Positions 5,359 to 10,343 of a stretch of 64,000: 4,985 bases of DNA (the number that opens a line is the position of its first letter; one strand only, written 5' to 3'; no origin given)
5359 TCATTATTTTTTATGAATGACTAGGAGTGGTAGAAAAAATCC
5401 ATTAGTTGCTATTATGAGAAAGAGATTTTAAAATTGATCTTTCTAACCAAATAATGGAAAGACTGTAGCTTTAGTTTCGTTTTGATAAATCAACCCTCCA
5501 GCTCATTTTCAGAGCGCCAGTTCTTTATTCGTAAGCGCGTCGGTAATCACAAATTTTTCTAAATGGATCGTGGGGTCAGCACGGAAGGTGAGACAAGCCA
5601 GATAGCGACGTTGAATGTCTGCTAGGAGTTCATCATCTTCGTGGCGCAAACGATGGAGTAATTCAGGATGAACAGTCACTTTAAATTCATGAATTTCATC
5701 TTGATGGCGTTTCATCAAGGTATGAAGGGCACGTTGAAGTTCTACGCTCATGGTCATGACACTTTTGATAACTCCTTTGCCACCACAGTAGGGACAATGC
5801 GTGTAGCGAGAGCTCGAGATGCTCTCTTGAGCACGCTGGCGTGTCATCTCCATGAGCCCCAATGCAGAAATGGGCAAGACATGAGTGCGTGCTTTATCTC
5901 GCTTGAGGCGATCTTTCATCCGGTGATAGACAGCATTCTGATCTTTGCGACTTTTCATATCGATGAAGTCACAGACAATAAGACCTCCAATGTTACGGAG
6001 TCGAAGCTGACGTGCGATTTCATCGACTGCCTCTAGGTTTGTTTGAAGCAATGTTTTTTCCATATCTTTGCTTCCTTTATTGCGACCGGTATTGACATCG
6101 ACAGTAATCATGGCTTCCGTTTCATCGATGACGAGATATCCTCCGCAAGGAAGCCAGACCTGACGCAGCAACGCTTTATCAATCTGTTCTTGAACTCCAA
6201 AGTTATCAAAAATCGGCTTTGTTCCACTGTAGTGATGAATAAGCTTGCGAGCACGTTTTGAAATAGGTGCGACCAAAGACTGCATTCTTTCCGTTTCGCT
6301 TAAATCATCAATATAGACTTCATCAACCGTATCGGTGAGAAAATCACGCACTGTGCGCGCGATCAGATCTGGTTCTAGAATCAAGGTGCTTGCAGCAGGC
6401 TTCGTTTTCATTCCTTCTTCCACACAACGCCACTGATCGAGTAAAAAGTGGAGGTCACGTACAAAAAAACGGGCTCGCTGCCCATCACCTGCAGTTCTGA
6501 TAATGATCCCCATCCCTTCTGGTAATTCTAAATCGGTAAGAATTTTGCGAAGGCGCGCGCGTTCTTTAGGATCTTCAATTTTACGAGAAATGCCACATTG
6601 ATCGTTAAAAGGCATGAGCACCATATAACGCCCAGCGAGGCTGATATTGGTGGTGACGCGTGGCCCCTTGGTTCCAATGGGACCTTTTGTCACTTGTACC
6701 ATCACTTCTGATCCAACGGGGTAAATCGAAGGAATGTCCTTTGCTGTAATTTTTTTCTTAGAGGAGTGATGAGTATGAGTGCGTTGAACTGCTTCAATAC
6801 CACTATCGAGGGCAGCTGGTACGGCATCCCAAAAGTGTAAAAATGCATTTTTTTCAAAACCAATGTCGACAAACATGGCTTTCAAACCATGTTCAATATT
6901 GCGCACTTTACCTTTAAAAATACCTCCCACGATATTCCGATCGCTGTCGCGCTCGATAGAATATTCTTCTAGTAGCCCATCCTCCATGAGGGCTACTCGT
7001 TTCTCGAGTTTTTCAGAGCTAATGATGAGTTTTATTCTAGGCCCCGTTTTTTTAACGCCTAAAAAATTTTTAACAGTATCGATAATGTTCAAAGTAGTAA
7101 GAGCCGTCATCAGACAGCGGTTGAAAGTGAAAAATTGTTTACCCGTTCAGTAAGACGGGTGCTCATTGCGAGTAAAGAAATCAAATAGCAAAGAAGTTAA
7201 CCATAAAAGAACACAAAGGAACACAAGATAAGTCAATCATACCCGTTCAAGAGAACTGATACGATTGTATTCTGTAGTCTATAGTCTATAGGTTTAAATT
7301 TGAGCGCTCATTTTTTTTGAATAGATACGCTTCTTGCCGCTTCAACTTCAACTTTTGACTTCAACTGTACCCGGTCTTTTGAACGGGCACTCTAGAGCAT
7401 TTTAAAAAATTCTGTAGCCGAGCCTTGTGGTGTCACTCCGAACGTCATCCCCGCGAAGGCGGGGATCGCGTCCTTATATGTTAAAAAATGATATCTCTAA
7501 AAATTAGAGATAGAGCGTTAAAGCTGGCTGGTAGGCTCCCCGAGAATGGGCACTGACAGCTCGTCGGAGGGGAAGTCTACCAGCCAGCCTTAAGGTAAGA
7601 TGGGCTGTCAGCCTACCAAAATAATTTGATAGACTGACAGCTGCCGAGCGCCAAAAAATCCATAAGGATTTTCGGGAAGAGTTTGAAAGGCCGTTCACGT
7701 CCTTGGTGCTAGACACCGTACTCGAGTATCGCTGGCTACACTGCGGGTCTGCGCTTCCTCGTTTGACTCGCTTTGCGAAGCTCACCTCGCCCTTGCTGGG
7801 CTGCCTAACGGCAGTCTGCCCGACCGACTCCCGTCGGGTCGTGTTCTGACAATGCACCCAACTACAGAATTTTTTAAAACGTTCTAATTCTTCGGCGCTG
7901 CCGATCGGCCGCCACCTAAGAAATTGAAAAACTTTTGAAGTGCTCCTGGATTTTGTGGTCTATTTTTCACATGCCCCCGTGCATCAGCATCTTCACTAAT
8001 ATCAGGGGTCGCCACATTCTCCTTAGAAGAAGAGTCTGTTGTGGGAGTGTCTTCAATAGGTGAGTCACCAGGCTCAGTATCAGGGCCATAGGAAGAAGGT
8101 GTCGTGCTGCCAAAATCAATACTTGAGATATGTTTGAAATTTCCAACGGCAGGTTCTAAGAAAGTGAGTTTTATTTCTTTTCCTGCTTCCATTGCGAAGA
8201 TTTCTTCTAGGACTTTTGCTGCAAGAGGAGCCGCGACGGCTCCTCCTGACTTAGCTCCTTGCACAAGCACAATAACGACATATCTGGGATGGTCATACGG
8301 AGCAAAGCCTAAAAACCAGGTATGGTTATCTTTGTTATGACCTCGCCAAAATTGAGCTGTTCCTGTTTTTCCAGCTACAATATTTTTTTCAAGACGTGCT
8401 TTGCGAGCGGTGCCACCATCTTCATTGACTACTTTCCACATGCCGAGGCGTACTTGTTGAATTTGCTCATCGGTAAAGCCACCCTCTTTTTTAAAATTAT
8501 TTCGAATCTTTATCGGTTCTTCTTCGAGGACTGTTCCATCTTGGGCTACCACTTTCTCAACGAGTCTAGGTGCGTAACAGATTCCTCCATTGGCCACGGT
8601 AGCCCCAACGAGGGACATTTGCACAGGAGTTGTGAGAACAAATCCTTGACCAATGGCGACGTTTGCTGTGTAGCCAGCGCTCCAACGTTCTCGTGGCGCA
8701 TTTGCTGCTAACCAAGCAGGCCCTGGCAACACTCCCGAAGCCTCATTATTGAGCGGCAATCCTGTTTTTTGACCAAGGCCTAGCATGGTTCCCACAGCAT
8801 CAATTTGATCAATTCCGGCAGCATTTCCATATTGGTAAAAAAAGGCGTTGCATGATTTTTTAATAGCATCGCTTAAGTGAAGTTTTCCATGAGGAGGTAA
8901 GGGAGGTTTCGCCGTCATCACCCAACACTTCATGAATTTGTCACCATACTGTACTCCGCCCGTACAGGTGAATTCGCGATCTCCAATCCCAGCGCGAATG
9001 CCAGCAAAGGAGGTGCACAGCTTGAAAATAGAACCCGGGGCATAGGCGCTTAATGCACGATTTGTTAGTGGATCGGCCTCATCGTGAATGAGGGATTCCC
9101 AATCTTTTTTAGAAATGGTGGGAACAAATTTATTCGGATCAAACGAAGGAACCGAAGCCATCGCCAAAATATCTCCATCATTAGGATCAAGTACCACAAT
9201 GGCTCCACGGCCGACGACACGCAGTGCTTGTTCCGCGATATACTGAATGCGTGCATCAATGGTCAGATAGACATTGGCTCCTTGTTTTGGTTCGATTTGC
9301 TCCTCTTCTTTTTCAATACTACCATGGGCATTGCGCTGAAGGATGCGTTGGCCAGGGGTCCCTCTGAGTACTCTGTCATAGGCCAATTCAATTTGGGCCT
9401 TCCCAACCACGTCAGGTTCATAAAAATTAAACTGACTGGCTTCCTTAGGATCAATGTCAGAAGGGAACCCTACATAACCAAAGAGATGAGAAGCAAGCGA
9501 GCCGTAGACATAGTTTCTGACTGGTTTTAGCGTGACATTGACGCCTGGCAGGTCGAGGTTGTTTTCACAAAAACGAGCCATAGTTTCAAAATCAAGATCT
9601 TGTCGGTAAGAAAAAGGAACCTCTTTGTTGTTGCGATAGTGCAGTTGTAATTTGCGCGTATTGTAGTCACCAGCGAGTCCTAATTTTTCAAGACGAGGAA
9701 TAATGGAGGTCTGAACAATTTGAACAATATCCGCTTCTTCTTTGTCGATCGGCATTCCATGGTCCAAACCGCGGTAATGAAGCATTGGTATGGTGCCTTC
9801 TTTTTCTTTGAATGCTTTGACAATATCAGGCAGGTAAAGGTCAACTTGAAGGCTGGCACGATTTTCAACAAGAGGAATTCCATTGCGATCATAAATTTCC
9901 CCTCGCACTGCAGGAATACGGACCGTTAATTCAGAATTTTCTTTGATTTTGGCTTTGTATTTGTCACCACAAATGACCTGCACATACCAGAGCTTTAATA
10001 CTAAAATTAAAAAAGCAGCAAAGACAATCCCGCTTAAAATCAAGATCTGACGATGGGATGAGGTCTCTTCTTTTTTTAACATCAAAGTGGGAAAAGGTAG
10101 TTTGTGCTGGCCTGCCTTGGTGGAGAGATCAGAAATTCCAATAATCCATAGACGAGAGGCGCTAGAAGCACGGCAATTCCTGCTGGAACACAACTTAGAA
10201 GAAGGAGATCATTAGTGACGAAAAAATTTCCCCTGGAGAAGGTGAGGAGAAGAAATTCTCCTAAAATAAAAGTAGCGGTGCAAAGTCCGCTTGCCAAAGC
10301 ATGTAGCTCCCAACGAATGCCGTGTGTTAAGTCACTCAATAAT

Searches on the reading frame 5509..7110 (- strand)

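Call 49: search_protein_families(library=pfam, proteins=[window:5509-7110:-], max_evalue=0.0001)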
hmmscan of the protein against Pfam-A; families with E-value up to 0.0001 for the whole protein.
window:5509-7110:- (533 aa): 2 families
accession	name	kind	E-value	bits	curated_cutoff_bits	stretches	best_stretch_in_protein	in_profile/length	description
PF10150.14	RNase_E_G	-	9.2e-101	337.2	25.5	1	157-426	1-269/270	Ribonuclease E/G family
PF20833.2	RNase_E_G_Thio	-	5.8e-07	30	26.8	1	439-523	2-84/86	RNase E/G, Thioredoxin-like domain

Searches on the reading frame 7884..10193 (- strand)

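Call 49: search_protein_families(library=pfam, proteins=[window:7884-10193:-], max_evalue=0.0001)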
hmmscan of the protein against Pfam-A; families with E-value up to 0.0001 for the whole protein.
window:7884-10193:- (769 aa): 2 families
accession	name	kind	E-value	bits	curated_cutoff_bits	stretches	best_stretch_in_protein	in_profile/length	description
PF00905.27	Transpeptidase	-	1.7e-58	198.6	22.1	1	330-663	1-299/299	Penicillin binding protein transpeptidase domain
PF03717.20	PBP_dimer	-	1.6e-31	110.6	24.4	1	93-296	2-178/180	Penicillin-binding Protein dimerisation domain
